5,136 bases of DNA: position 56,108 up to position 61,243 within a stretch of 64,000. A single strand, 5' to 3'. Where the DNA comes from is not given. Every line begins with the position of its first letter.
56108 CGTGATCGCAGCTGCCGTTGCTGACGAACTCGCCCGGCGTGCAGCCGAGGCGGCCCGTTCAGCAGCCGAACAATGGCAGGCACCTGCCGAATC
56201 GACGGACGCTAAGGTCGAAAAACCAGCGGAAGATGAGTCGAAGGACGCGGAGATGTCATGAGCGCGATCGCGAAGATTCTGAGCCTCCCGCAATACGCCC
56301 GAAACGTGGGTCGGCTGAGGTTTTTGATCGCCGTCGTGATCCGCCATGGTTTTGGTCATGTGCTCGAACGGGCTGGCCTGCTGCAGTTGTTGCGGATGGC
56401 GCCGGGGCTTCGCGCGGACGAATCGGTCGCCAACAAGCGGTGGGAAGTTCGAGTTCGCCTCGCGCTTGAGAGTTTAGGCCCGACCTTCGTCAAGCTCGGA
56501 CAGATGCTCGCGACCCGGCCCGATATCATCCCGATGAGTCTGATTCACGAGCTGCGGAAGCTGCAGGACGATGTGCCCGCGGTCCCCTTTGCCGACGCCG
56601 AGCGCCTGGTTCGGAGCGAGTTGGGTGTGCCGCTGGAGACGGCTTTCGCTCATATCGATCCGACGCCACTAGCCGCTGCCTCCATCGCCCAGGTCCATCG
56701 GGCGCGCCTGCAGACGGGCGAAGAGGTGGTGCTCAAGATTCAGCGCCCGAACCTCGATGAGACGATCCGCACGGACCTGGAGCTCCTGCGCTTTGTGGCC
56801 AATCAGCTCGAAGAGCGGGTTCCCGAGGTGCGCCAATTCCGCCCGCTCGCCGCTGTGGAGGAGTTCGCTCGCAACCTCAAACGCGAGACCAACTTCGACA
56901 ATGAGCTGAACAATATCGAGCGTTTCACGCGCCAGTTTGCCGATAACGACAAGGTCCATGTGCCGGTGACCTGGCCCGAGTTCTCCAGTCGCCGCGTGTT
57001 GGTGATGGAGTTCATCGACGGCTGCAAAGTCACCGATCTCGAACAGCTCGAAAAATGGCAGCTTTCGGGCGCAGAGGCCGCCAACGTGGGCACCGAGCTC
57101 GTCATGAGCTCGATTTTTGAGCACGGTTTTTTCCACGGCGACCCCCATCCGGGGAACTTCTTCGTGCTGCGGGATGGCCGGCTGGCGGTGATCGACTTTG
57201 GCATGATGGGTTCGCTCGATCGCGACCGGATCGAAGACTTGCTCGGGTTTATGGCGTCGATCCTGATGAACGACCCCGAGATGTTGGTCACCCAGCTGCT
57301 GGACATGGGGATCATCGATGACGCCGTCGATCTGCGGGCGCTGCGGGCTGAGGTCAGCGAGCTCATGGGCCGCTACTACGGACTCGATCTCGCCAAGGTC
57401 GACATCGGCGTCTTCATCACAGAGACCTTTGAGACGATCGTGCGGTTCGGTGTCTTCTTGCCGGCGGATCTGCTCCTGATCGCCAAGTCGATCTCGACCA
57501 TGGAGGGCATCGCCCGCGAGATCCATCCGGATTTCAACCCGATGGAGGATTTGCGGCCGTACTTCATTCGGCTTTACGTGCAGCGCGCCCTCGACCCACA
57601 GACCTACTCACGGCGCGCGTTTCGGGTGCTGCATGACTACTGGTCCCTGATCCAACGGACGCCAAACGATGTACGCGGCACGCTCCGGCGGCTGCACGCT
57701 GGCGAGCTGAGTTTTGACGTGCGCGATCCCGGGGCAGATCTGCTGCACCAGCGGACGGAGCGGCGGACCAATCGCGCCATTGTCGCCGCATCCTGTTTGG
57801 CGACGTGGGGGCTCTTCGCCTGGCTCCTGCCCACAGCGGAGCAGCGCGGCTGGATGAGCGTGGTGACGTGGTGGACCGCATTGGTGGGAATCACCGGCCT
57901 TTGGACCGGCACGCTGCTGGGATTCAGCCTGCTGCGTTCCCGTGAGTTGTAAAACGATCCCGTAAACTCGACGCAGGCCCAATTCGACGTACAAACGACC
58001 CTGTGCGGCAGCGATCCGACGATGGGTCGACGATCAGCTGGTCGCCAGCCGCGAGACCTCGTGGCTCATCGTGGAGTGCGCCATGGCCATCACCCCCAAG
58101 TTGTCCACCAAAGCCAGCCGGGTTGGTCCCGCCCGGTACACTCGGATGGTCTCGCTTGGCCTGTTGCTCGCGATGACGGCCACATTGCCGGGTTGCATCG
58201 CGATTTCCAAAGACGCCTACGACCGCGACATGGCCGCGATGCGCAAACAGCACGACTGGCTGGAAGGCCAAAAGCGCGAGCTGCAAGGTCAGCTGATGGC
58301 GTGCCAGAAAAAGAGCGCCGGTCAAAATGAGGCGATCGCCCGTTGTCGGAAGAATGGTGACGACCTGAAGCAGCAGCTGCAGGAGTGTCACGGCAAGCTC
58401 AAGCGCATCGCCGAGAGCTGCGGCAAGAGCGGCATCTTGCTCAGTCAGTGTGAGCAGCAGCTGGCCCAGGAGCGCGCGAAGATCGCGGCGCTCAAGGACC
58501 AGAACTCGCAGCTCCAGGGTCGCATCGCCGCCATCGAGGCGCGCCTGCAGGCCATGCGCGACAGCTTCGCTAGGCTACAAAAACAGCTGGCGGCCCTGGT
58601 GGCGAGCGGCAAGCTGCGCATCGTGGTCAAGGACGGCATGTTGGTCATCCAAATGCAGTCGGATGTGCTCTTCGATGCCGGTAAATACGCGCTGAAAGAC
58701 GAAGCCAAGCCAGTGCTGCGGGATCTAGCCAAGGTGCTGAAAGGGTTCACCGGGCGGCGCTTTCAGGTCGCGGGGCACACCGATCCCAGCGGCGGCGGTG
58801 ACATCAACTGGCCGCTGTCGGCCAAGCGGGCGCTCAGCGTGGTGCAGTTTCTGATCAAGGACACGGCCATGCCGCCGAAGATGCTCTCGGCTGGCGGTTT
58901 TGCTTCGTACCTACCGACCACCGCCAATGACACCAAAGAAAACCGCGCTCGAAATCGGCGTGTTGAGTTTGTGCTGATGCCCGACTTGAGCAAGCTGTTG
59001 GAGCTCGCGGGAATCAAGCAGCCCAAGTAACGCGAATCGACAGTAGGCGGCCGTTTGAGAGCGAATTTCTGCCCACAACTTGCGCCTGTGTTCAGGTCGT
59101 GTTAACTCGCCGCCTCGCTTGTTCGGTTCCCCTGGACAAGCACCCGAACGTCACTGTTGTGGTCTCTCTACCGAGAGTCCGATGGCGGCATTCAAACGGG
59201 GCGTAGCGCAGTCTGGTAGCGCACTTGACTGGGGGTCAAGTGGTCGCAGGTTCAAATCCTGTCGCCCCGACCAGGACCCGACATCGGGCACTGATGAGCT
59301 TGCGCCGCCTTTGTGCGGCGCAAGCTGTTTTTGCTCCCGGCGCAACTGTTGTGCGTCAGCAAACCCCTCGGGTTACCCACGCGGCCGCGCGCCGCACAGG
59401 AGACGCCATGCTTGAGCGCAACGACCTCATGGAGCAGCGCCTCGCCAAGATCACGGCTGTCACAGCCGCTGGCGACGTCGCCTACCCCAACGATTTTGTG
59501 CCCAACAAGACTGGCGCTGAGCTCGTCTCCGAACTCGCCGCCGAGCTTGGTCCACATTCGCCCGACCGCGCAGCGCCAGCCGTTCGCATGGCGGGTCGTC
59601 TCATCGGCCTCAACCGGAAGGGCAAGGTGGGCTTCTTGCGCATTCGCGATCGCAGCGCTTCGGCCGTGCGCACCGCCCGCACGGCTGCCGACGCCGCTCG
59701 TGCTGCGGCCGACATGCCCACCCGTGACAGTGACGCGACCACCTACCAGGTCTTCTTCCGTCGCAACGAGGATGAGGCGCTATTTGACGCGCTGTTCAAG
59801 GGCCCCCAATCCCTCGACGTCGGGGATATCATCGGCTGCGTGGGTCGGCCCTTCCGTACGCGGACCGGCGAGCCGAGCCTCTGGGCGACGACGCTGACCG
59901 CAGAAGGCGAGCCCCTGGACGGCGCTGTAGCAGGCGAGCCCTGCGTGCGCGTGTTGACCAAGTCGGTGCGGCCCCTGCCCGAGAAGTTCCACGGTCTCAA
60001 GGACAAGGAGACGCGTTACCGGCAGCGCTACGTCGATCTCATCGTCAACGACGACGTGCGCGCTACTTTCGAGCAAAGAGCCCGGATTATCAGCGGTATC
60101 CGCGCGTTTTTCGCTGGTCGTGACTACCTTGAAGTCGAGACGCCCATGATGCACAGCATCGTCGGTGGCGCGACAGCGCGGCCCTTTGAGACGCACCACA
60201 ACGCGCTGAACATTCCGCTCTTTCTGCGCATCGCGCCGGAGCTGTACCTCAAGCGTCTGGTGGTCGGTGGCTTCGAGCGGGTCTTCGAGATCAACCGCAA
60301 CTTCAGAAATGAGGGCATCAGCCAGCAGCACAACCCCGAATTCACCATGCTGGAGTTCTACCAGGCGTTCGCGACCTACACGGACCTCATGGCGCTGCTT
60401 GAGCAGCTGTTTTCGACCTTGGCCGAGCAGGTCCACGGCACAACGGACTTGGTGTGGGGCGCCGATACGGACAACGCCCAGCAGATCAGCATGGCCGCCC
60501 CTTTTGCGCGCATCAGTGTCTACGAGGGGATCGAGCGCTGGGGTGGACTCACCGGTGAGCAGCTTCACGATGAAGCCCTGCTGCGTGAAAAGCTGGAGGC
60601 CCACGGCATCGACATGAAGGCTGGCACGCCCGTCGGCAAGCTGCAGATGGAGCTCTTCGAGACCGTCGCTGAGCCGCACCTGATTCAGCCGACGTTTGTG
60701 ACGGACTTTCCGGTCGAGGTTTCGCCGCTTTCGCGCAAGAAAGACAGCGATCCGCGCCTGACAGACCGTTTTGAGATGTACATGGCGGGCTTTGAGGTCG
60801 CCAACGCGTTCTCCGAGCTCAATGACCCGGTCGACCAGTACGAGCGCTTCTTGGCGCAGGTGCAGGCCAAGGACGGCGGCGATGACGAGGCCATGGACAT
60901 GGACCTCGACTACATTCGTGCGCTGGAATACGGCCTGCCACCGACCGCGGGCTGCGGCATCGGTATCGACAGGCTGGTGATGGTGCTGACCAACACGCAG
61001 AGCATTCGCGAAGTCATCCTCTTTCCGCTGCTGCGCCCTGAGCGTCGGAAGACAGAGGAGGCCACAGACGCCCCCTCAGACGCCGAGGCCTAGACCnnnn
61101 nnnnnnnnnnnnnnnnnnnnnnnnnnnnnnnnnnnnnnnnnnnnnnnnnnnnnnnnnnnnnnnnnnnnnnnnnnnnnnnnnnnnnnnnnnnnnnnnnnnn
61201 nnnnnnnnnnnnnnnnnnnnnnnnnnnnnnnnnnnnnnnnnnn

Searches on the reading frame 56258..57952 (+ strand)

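Call 53: search_protein_families(library=pfam, proteins=[window:56258-57952:+], max_evalue=0.001)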
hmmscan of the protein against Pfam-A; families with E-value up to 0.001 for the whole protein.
window:56258-57952:+ (564 aa): 5 families
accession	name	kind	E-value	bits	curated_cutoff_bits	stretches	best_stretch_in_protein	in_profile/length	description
PF03109.22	ABC1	-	5.2e-75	252.2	22.9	1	101-343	1-240/244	ABC1 atypical kinase-like domain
PF01636.29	APH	-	6.2e-07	29.8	23.2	1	151-334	16-212/239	Phosphotransferase enzyme family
PF01163.29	RIO1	-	4.1e-05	23.7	22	1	232-329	67-163/187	RIO domain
PF00069.31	Pkinase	-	6.5e-05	22.9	31.7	1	243-324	70-152/263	Protein kinase domain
PF06176.17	WaaY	-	0.00024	21.3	20.3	1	242-315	114-179/229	Lipopolysaccharide core biosynthesis protein (WaaY)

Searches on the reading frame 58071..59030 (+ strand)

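Call 53: search_protein_families(library=pfam, proteins=[window:58071-59030:+], max_evalue=0.001)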
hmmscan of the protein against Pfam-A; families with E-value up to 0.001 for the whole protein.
window:58071-59030:+ (319 aa): 3 families
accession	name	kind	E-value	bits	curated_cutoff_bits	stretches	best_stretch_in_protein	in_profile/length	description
PF00691.25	OmpA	-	2.7e-18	66.6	27.2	1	200-296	1-98/98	OmpA family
PF25443.1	ANG-1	-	0.00017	22.2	28.5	1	126-179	11-64/105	ANG-1-like domain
PF06160.17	EzrA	-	0.00071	18.4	39.6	1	61-179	374-494/557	Septation ring formation regulator, EzrA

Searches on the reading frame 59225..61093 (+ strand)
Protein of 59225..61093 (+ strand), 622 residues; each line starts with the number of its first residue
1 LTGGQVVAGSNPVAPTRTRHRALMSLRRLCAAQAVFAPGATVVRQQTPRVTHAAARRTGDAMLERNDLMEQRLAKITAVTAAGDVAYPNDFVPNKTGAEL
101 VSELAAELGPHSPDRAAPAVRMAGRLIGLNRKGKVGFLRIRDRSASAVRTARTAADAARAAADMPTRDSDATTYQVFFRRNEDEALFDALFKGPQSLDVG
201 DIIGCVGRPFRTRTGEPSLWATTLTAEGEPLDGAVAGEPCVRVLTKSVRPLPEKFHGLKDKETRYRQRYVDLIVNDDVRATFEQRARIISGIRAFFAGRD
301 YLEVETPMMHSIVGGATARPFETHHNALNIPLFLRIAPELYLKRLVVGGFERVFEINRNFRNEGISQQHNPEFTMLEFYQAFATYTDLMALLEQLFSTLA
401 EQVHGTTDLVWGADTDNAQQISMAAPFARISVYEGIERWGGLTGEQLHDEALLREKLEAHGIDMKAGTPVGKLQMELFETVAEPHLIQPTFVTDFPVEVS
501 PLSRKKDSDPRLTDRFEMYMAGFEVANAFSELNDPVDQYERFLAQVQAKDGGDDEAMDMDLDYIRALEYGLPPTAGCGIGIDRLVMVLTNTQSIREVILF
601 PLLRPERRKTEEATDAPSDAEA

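Call 53: search_protein_families(library=pfam, proteins=[window:59225-61093:+], max_evalue=0.001)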
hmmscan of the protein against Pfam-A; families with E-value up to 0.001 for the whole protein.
window:59225-61093:+ (622 aa): 3 families
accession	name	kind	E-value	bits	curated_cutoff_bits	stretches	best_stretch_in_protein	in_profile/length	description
PF00152.25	tRNA-synt_2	-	5.1e-93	312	25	1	260-602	1-306/308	tRNA synthetases class II (D, K and N)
PF01336.31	tRNA_anti-codon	-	2.1e-05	24.8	27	0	180-224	35-72/75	OB-fold nucleic acid binding domain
PF01409.25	tRNA-synt_2d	-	6.7e-05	22.9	19.8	0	352-402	104-156/246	tRNA synthetases class II core domain (F)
